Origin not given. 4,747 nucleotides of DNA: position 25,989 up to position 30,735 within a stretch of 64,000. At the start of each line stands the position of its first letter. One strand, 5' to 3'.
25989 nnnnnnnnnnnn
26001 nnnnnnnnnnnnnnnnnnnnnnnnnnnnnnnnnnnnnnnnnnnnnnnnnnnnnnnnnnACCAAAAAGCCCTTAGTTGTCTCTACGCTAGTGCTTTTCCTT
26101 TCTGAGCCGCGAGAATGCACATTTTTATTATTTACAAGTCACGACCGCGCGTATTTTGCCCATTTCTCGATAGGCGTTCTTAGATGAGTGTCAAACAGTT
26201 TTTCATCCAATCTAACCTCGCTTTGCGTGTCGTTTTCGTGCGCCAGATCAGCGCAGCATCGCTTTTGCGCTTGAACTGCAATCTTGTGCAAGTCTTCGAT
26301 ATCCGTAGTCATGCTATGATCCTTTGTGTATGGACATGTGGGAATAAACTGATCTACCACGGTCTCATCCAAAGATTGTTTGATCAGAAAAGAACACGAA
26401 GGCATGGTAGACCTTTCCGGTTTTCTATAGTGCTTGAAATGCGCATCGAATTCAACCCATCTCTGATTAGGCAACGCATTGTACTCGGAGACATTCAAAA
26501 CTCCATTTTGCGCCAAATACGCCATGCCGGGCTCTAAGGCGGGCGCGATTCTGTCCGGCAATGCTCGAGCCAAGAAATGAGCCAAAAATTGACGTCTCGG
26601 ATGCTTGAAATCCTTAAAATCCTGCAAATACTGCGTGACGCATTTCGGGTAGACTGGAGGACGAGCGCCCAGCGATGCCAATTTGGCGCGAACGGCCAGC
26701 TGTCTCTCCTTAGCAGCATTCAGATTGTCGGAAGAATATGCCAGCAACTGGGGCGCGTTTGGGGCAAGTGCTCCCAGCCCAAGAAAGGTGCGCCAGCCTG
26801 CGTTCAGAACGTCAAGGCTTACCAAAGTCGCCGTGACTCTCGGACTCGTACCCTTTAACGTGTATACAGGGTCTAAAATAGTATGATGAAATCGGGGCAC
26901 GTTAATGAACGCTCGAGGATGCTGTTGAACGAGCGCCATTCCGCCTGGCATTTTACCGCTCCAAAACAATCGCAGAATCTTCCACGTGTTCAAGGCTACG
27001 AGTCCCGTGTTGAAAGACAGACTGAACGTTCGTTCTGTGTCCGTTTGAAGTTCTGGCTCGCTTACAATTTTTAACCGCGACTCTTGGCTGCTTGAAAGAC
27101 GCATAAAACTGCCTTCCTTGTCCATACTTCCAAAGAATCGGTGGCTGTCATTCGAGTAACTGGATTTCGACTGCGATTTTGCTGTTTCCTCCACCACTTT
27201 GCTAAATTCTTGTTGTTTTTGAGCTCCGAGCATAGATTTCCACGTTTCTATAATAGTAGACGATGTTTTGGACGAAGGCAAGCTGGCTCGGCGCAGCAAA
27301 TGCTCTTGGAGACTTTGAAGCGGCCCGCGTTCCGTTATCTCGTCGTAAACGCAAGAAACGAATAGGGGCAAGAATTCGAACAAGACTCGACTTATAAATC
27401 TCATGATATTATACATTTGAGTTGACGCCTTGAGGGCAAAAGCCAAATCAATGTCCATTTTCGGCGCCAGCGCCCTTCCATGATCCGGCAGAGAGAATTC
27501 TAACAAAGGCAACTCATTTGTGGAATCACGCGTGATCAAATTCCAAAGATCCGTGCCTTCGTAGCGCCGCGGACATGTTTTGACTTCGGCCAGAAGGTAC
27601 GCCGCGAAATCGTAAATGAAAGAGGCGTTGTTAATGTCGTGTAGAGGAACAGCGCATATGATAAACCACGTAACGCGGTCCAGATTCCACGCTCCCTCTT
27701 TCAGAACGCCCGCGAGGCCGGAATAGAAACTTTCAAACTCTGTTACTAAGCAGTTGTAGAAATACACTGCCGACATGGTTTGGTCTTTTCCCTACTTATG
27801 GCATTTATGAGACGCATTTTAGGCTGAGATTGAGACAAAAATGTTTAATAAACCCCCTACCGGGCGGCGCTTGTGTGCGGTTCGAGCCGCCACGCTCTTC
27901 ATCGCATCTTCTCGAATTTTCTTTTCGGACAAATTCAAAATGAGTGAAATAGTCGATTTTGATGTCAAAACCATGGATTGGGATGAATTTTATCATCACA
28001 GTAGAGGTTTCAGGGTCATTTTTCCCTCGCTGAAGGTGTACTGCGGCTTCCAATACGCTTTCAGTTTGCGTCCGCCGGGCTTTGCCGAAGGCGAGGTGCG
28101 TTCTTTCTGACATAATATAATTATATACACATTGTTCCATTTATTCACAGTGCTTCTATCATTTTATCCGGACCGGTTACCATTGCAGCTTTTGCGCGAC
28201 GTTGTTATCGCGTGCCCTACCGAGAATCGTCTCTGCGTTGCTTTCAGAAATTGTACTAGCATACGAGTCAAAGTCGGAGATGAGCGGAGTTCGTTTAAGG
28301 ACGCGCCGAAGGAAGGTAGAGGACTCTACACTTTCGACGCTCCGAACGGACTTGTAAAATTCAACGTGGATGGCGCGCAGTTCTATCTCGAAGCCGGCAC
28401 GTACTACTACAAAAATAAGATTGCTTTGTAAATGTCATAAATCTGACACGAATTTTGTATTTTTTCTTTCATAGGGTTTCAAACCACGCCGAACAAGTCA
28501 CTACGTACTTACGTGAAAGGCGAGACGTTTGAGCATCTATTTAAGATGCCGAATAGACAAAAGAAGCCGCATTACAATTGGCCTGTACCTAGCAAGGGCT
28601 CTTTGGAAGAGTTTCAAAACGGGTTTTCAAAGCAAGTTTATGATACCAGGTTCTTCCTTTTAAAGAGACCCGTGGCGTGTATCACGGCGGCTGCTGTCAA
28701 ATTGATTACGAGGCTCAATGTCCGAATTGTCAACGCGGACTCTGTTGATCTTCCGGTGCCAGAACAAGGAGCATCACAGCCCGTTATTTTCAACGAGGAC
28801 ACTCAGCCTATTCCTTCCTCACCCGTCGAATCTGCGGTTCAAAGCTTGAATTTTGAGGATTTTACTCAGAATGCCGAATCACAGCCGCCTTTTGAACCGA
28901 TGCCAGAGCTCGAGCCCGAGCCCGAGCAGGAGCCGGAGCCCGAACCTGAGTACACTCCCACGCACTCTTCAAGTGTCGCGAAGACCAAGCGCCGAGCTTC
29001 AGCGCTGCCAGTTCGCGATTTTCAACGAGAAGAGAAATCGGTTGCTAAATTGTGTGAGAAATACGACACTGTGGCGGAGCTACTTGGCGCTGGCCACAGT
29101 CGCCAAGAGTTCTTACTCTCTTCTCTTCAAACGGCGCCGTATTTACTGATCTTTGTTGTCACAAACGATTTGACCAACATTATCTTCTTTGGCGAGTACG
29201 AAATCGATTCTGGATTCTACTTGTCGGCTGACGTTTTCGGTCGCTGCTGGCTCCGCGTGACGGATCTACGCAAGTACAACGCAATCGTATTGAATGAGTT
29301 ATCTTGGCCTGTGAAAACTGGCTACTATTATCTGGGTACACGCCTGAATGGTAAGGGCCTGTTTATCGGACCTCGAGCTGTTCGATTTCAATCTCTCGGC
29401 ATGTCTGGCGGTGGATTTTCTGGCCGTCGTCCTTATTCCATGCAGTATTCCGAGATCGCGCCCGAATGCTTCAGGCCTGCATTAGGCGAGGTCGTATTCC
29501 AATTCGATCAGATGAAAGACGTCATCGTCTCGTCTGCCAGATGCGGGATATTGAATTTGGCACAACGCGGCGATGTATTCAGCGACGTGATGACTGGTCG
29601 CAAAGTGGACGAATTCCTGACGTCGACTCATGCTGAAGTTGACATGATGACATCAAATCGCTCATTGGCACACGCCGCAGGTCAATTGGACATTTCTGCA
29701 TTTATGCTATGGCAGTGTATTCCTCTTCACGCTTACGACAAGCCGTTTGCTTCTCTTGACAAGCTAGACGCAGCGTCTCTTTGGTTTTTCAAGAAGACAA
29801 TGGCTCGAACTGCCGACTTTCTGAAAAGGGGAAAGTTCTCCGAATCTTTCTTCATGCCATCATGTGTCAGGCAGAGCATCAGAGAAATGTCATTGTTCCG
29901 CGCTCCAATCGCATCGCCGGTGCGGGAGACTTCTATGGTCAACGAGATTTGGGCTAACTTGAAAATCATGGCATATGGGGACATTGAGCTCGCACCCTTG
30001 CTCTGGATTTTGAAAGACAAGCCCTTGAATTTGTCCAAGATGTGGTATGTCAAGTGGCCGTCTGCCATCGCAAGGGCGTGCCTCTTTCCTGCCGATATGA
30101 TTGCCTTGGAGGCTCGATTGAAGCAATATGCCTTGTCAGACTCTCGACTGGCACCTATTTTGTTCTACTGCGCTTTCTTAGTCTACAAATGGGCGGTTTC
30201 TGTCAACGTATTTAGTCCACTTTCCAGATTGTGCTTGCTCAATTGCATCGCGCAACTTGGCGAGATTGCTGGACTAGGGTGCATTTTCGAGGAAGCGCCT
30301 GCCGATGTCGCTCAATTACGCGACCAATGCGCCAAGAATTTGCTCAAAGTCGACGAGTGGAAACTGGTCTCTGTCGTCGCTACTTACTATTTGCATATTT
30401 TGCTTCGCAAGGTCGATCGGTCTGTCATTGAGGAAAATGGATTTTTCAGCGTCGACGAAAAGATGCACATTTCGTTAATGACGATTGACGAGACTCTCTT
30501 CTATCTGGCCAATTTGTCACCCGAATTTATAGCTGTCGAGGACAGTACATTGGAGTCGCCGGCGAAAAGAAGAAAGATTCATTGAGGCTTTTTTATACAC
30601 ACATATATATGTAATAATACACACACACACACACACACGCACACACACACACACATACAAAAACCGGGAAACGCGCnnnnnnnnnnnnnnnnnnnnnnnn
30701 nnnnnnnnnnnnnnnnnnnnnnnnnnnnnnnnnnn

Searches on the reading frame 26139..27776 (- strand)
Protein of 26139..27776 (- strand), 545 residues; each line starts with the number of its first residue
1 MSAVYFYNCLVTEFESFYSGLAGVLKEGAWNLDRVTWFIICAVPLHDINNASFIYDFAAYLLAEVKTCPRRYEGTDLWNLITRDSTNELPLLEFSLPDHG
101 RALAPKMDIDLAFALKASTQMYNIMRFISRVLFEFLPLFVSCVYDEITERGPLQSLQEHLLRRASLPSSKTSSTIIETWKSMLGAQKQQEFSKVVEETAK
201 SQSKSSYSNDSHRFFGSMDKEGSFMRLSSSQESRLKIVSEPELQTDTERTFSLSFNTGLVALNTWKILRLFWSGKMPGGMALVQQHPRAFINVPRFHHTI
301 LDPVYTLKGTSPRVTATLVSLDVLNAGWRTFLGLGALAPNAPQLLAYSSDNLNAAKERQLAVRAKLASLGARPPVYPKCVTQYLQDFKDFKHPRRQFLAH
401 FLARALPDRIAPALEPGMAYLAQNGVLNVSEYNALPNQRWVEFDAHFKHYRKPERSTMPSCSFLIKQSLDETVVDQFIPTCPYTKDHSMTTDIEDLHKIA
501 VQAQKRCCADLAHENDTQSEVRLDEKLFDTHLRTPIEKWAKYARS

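Call 5: search_protein_families(library=pfam, proteins=[window:26139-27776:-], max_evalue=1)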
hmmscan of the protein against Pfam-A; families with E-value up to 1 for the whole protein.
window:26139-27776:- (545 aa): 0 families

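Call 23: search_protein_families(library=phrogs, proteins=[window:26139-27776:-], max_evalue=0.1)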
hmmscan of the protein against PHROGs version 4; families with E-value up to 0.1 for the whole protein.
window:26139-27776:- (545 aa): 0 families

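Call 76: find_related_loci(query=A4, collection=viral_contigs, flank=10000)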
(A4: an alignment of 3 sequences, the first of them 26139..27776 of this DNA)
Query A4 (545 aa) in viral_contigs; peptide patterns used: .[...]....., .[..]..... (x = any residue, [..] = any of these).
78 stretches matched a pattern, but none encodes a relative of the query by tblastn (E <= 1e-3).

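Call 80: find_related_loci(query=A4, collection=genome_contigs, flank=10000)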
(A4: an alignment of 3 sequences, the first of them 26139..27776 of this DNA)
Query A4 (545 aa) in genome_contigs; peptide patterns used: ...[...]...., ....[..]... (x = any residue, [..] = any of these).
26 stretches matched a pattern, but none encodes a relative of the query by tblastn (E <= 1e-3).

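Call 101: search_solved_structures(query=A4, max_evalue=10)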
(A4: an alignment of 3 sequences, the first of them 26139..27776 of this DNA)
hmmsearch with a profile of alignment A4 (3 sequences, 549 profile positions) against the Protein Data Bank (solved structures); distinct sequences matched with E-value up to 10: 2.
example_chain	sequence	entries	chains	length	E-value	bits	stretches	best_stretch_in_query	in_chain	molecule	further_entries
6hiv_BN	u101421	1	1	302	0.014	17.2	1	126-245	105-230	mL80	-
9e5c_7g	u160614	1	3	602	0.42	12.3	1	442-478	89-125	Dynein, putative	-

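Call 119: find_related_loci(query=A4, collection=metagenome_contigs, flank=10000)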
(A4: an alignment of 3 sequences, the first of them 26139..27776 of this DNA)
Query A4 (545 aa) in metagenome_contigs; peptide patterns used: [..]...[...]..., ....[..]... (x = any residue, [..] = any of these).
60 stretches matched a pattern, but none encodes a relative of the query by tblastn (E <= 1e-3).

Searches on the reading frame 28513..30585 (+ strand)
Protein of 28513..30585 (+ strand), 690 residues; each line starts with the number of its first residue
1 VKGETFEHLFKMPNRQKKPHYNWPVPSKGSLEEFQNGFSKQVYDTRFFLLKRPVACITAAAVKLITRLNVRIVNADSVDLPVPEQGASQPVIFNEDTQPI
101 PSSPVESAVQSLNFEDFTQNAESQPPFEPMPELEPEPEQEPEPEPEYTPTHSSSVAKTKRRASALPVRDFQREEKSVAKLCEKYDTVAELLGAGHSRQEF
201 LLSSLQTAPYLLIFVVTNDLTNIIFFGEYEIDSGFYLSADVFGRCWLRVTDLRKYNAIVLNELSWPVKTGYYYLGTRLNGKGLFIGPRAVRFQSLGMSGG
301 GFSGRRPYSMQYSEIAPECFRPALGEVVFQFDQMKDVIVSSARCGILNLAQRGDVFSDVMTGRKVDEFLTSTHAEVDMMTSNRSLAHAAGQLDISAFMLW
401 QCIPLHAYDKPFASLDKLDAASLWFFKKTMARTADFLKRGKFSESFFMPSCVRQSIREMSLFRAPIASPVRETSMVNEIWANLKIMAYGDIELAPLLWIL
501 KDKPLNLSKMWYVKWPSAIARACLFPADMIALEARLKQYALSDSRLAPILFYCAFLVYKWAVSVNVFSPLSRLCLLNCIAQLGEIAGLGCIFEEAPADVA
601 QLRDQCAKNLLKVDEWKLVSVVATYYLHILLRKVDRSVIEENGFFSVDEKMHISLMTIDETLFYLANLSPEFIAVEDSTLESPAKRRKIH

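Call 5: search_protein_families(library=pfam, proteins=[window:28513-30585:+], max_evalue=1)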
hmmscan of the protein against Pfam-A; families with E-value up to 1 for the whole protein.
window:28513-30585:+ (690 aa): 1 family
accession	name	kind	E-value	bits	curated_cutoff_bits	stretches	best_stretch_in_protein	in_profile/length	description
PF05887.16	Trypan_PARP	-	0.016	15.7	100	1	120-149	82-111/134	Procyclic acidic repetitive protein (PARP)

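Call 102: search_solved_structures(query=A7, max_evalue=10)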
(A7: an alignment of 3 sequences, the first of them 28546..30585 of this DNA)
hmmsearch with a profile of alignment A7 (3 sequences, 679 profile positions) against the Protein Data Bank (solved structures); distinct sequences matched with E-value up to 10: 13.
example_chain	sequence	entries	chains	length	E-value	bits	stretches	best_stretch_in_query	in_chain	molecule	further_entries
3zyx_A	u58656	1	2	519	0.13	13.7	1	117-174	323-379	AMINE OXIDASE [FLAVIN-CONTAINING] B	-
2xfo_A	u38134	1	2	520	0.18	13.2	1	121-174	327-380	Amine oxidase [flavin-containing] B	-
2xfu_A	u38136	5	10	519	0.18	13.2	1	121-174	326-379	Amine oxidase [flavin-containing] B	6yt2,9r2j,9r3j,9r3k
2bk4_A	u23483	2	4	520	0.18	13.2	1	121-174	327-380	AMINE OXIDASE [FLAVIN-CONTAINING] B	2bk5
2c73_A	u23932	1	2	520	0.18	13.2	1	121-174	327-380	AMINE OXIDASE (FLAVIN-CONTAINING) B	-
1gos_A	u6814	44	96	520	0.18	13.2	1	121-174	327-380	MONOAMINE OXIDASE | AMINE OXIDASE [FLAVIN-CONTAINING] B | AMINE OXIDASE (FLAVIN-CONTAINING) B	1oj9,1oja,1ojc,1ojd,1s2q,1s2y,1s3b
2c75_A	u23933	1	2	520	0.18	13.2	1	121-174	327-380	AMINE OXIDASE (FLAVIN-CONTAINING) B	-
2c72_A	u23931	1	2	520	0.18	13.2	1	121-174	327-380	AMINE OXIDASE (FLAVIN-CONTAINING) B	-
2c76_A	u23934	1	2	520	0.18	13.2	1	121-174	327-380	AMINE OXIDASE (FLAVIN-CONTAINING) B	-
9cdi_A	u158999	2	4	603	3.9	8.8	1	118-178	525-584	ATPase MORC2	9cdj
5of9_A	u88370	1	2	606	3.9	8.8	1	118-178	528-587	MORC family CW-type zinc finger protein 2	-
5ofb_B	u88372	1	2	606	3.9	8.8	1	118-178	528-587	MORC family CW-type zinc finger protein 2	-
5ofa_B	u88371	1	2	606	3.9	8.8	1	118-178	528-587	MORC family CW-type zinc finger protein 2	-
